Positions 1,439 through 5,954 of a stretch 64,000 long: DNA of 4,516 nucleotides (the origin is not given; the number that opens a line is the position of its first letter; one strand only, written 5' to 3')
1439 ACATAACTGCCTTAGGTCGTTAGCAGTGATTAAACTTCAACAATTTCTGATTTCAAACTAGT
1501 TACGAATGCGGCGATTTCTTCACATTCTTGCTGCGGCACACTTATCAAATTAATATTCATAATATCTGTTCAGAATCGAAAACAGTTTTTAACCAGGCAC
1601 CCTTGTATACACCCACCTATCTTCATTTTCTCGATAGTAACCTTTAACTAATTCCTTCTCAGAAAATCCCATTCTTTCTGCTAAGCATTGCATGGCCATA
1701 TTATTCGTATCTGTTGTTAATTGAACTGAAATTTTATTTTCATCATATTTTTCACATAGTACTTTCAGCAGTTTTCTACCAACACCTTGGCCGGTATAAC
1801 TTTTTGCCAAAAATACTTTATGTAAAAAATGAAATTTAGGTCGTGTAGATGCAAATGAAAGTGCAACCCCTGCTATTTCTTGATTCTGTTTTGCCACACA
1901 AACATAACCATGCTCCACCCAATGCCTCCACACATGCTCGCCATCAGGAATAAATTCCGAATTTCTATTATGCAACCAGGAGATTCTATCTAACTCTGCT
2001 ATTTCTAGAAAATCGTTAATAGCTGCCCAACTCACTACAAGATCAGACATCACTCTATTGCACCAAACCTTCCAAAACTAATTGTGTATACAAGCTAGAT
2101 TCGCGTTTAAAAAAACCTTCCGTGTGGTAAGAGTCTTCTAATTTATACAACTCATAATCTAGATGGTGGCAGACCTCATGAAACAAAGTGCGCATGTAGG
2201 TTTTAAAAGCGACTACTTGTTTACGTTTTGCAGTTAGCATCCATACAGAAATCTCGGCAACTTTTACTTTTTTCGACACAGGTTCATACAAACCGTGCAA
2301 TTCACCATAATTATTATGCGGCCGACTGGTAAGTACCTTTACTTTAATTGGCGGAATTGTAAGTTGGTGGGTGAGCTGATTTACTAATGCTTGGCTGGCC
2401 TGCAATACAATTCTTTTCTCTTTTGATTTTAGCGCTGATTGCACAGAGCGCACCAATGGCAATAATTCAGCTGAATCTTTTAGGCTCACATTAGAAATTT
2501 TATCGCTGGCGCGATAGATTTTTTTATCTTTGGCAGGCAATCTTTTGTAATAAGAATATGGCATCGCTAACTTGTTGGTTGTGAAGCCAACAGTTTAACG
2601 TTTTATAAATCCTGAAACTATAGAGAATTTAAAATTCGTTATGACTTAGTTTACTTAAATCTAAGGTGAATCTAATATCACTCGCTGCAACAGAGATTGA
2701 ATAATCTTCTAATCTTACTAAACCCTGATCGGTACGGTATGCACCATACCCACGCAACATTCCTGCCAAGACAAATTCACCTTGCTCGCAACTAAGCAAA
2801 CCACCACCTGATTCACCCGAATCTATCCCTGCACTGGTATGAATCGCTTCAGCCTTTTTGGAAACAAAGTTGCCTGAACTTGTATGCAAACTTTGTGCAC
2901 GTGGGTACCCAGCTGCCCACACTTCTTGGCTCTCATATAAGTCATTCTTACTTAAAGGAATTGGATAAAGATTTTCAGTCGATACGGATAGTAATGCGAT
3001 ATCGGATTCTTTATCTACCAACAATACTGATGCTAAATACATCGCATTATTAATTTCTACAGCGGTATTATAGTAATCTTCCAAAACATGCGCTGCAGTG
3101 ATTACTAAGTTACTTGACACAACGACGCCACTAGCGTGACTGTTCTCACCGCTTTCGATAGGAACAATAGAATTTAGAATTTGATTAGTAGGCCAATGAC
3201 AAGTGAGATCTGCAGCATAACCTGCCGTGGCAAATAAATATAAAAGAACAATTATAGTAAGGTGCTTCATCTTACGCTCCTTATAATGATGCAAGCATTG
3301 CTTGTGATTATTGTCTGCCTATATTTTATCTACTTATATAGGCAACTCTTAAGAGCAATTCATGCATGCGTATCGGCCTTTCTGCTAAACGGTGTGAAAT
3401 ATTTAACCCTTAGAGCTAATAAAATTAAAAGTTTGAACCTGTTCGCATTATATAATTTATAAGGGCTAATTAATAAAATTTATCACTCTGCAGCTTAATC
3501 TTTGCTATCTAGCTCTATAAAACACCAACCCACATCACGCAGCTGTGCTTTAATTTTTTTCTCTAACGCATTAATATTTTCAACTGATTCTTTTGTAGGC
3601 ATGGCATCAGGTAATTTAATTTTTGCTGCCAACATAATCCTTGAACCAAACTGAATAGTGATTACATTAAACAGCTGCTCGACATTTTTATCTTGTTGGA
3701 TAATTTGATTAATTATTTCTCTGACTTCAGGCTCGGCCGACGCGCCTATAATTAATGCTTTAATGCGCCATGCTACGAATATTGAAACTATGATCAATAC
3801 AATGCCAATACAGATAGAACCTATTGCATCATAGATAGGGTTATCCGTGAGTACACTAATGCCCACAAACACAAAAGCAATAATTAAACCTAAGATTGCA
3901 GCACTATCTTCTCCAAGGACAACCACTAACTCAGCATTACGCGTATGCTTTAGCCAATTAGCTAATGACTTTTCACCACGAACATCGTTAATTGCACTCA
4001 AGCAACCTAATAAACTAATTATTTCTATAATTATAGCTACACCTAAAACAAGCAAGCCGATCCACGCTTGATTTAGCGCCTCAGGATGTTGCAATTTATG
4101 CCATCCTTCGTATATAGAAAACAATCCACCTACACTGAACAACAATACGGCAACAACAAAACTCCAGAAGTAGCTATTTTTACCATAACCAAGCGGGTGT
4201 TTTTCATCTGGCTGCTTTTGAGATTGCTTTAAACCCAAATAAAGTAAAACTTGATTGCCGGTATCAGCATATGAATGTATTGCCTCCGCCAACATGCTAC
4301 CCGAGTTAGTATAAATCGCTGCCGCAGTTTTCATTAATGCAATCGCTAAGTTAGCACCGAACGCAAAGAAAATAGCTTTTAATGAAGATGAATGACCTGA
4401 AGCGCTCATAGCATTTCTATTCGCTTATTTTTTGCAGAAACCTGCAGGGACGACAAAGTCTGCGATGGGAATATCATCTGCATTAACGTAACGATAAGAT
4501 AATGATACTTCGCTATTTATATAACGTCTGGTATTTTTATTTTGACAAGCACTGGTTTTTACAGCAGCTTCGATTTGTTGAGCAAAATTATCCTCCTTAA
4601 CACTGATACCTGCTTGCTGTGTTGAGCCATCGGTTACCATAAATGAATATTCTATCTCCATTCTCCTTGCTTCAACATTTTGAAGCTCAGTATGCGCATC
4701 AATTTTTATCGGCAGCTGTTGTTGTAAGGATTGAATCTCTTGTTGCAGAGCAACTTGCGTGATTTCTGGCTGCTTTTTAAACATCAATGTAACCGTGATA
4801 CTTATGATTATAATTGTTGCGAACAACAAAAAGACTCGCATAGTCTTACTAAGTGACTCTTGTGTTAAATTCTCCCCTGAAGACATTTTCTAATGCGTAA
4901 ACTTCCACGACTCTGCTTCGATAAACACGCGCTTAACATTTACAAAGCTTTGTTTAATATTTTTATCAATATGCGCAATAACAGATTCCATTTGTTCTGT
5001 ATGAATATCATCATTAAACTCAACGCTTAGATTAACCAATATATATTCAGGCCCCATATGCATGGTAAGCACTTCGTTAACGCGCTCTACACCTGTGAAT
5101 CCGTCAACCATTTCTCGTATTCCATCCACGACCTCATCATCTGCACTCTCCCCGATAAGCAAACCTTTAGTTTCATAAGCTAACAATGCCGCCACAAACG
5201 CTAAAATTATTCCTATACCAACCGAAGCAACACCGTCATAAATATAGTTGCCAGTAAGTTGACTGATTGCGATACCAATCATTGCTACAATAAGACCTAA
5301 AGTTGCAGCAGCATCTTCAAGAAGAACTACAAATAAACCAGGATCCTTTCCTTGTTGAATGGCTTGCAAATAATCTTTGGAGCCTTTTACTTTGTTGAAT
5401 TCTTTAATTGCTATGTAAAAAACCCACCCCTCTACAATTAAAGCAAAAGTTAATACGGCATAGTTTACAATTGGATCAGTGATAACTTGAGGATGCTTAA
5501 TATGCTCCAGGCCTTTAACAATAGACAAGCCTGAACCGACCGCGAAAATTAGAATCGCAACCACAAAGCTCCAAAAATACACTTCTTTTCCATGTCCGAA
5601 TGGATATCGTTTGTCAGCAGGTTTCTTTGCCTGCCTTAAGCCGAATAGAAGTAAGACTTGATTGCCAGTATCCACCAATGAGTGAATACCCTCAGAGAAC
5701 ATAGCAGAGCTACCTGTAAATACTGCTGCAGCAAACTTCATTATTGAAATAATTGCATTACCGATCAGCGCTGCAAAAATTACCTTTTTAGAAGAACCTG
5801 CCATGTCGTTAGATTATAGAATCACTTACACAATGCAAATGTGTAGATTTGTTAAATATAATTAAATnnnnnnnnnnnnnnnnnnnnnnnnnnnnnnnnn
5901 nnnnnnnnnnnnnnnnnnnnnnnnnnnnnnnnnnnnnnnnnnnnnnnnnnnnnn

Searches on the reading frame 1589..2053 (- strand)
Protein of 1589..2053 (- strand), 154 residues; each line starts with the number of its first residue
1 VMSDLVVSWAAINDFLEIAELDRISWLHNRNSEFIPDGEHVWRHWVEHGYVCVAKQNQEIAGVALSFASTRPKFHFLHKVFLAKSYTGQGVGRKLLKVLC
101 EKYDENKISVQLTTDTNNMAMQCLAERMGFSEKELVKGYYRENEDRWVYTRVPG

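Call 15: search_protein_families(library=pfam, max_evalue=1e-8, proteins=[window:1589-2053:-])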
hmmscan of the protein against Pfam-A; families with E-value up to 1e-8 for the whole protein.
window:1589-2053:- (154 aa): 3 families
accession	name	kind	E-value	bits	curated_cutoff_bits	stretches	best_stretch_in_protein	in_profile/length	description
PF00583.31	Acetyltransf_1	-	1.5e-14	54.7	20.7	1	21-130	7-116/116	Acetyltransferase (GNAT) family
PF13508.13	Acetyltransf_7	-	6e-10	39.8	27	1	48-132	2-84/84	Acetyltransferase (GNAT) domain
PF13673.13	Acetyltransf_10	-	6.1e-09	36.4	23.6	1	48-132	30-109/128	Acetyltransferase (GNAT) domain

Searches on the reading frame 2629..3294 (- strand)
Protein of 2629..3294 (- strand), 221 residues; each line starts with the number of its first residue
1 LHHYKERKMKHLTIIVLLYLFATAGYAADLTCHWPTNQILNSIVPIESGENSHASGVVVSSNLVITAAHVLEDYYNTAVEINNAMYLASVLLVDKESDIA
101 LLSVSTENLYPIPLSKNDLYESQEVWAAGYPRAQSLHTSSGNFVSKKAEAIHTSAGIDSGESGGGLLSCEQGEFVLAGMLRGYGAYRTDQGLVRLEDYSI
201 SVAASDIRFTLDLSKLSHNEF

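Call 15: search_protein_families(library=pfam, max_evalue=1e-8, proteins=[window:2629-3294:-])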
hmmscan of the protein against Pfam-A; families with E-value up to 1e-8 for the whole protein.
window:2629-3294:- (221 aa): 1 family
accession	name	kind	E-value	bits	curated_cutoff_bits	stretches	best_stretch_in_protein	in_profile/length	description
PF13365.12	Trypsin_2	-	3.4e-19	70.4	27.6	1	54-175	1-142/144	Trypsin-like peptidase domain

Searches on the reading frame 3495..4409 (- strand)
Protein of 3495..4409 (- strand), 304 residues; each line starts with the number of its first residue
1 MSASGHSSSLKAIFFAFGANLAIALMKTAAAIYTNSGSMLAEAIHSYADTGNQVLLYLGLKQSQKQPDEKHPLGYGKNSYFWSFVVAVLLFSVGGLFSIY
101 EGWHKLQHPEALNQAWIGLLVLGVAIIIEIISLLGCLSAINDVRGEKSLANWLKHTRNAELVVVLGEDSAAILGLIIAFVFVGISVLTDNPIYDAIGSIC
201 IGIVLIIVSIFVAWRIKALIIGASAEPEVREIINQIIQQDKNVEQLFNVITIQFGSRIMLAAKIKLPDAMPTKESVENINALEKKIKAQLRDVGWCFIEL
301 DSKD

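Call 15: search_protein_families(library=pfam, max_evalue=1e-8, proteins=[window:3495-4409:-])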
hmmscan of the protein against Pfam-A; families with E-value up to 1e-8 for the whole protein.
window:3495-4409:- (304 aa): 1 family
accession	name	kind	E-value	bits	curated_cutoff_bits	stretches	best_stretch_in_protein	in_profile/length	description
PF01545.26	Cation_efflux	-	2e-39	135.9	26.6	1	14-214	2-191/198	Cation efflux family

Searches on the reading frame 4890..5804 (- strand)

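Call 15: search_protein_families(library=pfam, max_evalue=1e-8, proteins=[window:4890-5804:-])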
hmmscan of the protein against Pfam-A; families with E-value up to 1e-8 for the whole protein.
window:4890-5804:- (304 aa): 1 family
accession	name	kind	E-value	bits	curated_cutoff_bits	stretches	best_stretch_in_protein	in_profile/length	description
PF01545.26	Cation_efflux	-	2.9e-38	132.1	26.6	1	9-213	1-194/198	Cation efflux family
